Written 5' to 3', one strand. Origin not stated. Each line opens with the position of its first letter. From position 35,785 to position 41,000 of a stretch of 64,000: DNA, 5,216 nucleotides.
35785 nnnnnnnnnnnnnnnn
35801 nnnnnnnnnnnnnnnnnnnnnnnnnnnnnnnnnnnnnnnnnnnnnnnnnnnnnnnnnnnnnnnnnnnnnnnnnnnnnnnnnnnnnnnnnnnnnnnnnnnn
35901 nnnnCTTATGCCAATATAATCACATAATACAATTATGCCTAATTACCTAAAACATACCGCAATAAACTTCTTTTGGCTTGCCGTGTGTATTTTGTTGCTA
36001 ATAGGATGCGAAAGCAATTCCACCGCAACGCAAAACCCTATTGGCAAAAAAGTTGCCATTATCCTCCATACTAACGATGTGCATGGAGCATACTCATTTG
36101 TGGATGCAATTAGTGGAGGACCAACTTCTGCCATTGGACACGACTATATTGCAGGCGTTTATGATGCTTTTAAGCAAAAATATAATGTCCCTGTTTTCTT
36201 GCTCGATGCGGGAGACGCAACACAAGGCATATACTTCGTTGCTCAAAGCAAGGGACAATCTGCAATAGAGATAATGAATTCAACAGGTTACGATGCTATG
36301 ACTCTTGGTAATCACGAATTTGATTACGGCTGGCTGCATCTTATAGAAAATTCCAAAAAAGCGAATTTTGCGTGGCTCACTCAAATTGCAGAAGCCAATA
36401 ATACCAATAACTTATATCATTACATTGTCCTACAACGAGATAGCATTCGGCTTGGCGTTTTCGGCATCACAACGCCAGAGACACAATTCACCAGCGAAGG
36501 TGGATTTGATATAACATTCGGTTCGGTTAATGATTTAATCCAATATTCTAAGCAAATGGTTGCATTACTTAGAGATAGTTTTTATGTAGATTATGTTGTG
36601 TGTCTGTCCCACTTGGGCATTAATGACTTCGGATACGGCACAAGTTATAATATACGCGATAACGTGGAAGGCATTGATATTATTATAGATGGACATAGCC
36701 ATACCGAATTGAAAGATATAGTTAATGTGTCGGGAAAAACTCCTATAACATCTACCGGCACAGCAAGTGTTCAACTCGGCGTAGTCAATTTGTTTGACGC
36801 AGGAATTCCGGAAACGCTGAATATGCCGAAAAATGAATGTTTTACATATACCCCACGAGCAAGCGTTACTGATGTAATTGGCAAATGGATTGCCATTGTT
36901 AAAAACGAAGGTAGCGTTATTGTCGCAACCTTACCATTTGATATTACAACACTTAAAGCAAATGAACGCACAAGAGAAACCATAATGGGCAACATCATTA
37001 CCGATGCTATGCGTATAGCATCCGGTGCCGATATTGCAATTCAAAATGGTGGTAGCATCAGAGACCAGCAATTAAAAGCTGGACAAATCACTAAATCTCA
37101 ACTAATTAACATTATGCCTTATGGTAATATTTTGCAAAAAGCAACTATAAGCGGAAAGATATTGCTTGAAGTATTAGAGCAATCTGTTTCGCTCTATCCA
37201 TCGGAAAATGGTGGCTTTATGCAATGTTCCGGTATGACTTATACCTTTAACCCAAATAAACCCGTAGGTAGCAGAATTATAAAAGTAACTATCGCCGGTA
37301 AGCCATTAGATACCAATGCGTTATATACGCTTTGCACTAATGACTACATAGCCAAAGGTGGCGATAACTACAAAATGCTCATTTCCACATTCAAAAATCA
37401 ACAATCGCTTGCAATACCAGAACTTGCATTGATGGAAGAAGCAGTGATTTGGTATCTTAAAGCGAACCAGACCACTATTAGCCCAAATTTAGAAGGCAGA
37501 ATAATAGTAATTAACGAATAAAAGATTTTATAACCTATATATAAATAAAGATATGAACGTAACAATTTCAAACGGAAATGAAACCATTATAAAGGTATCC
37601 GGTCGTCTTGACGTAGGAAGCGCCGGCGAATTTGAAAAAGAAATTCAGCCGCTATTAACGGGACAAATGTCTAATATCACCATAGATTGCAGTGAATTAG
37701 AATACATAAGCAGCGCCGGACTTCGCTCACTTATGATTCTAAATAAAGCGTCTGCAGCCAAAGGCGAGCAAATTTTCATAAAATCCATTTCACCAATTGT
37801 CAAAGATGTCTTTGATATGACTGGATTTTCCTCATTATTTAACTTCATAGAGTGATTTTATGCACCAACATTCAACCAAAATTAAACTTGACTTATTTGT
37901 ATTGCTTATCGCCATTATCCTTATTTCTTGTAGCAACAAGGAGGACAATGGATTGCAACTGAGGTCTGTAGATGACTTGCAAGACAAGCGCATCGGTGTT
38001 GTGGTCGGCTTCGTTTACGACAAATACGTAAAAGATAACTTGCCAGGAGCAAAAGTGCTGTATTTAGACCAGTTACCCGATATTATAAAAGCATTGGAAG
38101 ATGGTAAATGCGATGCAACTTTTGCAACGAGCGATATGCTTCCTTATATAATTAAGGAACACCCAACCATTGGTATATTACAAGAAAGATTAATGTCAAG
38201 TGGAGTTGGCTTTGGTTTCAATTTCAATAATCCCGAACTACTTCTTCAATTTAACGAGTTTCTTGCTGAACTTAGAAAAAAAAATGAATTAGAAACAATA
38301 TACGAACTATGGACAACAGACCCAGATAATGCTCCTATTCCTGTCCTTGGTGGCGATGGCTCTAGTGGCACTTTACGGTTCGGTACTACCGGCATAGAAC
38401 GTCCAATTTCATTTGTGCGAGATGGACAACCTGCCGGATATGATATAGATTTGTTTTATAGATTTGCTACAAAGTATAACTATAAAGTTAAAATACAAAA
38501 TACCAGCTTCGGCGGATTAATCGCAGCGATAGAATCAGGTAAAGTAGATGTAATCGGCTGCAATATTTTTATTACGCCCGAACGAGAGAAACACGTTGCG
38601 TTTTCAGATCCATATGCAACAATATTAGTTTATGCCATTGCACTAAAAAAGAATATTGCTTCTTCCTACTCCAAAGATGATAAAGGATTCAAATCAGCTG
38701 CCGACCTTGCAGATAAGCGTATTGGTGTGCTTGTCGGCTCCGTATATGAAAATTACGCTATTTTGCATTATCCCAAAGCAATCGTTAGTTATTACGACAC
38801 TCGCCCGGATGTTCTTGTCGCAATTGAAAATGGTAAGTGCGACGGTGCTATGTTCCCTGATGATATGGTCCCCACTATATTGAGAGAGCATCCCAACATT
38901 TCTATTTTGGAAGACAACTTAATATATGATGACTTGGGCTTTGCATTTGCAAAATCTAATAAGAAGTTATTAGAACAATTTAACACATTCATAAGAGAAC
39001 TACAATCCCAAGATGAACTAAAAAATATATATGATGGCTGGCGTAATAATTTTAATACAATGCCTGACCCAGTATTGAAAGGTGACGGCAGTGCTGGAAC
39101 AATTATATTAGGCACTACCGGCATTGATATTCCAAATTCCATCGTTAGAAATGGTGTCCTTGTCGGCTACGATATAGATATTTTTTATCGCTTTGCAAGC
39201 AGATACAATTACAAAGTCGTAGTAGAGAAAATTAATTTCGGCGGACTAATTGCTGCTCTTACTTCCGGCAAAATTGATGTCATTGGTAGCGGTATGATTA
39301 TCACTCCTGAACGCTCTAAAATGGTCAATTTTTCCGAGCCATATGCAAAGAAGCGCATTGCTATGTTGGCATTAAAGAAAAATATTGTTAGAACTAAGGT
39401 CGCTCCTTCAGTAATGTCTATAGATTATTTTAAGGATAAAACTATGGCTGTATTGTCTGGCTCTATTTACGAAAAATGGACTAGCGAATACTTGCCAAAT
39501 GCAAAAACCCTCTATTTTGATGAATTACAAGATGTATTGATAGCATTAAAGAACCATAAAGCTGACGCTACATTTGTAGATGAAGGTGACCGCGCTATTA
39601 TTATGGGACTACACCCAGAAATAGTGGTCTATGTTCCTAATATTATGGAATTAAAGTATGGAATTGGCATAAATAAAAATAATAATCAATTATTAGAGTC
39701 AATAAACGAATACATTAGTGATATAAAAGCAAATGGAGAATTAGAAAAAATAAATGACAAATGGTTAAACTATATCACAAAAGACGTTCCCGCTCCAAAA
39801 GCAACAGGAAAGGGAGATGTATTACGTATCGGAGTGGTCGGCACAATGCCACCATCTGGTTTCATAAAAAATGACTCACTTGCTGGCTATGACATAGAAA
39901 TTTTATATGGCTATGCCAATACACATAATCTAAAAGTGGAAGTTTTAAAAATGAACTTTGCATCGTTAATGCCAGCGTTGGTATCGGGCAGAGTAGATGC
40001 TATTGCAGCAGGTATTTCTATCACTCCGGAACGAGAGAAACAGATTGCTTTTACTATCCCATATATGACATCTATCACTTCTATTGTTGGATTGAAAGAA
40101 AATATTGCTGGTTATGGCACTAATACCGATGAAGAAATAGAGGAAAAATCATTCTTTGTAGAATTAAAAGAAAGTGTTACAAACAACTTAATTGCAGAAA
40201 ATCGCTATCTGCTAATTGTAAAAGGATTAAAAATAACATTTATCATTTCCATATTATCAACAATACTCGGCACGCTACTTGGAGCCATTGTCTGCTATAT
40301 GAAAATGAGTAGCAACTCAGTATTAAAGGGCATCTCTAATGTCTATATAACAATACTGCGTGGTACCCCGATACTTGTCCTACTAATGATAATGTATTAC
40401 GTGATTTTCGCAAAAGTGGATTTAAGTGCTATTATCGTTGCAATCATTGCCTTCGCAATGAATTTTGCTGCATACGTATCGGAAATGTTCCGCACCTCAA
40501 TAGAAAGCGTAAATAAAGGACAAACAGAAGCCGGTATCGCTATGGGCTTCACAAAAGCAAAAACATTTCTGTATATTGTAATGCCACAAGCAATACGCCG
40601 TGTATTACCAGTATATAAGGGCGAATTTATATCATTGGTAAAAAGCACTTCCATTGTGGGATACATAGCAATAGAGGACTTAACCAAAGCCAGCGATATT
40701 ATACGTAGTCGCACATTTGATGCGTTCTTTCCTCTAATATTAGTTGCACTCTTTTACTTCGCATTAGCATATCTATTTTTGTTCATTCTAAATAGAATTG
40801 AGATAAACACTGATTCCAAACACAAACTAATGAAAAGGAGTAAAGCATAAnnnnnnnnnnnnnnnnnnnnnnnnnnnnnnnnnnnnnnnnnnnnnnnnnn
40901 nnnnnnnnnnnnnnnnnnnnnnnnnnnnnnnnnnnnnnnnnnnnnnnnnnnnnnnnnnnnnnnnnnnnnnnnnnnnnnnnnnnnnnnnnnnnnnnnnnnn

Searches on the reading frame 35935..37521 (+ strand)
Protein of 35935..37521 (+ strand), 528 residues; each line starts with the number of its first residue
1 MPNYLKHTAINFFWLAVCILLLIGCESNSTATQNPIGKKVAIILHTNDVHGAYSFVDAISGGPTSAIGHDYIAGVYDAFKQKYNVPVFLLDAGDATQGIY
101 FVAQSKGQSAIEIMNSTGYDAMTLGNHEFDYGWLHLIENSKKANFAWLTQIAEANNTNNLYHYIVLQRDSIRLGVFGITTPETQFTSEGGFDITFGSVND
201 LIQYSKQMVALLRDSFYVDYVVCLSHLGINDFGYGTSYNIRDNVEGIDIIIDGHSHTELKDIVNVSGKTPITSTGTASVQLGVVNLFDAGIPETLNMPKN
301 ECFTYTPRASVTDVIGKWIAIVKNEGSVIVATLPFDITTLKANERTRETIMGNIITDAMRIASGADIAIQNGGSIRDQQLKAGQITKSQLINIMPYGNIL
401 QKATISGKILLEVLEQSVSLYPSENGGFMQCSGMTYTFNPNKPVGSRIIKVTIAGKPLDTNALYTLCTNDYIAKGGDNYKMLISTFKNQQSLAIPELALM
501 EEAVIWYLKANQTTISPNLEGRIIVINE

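Call 64: search_protein_families(library=pfam, proteins=[window:35935-37521:+], max_evalue=0.001)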
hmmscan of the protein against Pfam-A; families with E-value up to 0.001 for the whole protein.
window:35935-37521:+ (528 aa): 3 families
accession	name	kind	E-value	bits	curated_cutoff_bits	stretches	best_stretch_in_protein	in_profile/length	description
PF02872.23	5_nucleotid_C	-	4.2e-45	154.1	23.6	1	342-482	15-156/158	5'-nucleotidase, C-terminal domain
PF00149.33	Metallophos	-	1.8e-10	42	21.5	1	43-257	3-190/191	Calcineurin-like phosphoesterase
PF09587.15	PGA_cap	-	0.00035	20.6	27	1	106-256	65-231/255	Bacterial capsule synthesis protein PGA_cap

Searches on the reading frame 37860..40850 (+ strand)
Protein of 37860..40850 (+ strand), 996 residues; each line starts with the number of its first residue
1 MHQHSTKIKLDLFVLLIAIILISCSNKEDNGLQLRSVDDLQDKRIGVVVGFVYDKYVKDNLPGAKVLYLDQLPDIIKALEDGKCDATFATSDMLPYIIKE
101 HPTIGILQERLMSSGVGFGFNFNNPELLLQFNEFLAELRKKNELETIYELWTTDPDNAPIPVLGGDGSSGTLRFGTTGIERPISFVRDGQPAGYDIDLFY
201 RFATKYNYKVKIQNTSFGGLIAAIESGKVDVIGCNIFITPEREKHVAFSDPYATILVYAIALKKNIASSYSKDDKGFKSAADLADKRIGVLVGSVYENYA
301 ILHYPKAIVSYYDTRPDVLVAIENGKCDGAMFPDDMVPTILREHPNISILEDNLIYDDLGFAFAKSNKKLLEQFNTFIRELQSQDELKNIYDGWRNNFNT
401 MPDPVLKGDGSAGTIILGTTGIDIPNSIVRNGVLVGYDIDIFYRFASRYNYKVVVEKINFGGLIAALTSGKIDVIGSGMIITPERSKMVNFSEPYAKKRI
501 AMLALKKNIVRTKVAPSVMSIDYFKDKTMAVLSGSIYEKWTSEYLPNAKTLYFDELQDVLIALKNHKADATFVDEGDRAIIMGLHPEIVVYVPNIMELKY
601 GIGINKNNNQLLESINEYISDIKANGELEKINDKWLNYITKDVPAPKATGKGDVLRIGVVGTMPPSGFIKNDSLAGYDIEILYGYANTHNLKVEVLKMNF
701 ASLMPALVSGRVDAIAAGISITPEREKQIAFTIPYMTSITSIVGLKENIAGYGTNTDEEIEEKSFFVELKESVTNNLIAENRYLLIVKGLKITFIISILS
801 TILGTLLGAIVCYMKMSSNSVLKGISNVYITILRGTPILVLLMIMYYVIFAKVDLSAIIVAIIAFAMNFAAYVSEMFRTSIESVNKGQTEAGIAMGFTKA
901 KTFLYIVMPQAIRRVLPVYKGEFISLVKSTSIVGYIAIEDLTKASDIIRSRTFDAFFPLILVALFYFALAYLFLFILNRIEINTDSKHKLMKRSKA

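Call 64: search_protein_families(library=pfam, proteins=[window:37860-40850:+], max_evalue=0.001)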
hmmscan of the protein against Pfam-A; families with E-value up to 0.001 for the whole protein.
window:37860-40850:+ (996 aa): 4 families
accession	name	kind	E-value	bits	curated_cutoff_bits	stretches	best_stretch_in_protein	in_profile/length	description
PF00497.25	SBP_bac_3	-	5e-91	301.8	26.4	3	416-637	2-131/132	Bacterial extracellular solute-binding proteins, family 3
PF10613.14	Lig_chan-Glu_bd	-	9.1e-22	77.8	30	3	457-507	63-114/115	Ligated ion channel L-glutamate- and glycine-binding site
PF00528.27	BPD_transp_1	-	1.3e-18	67.8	26.4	1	804-979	1-177/184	Binding-protein-dependent transport system inner membrane component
PF09084.16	NMT1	-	0.00022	21.6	20.5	0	261-298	69-105/216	NMT1/THI5 like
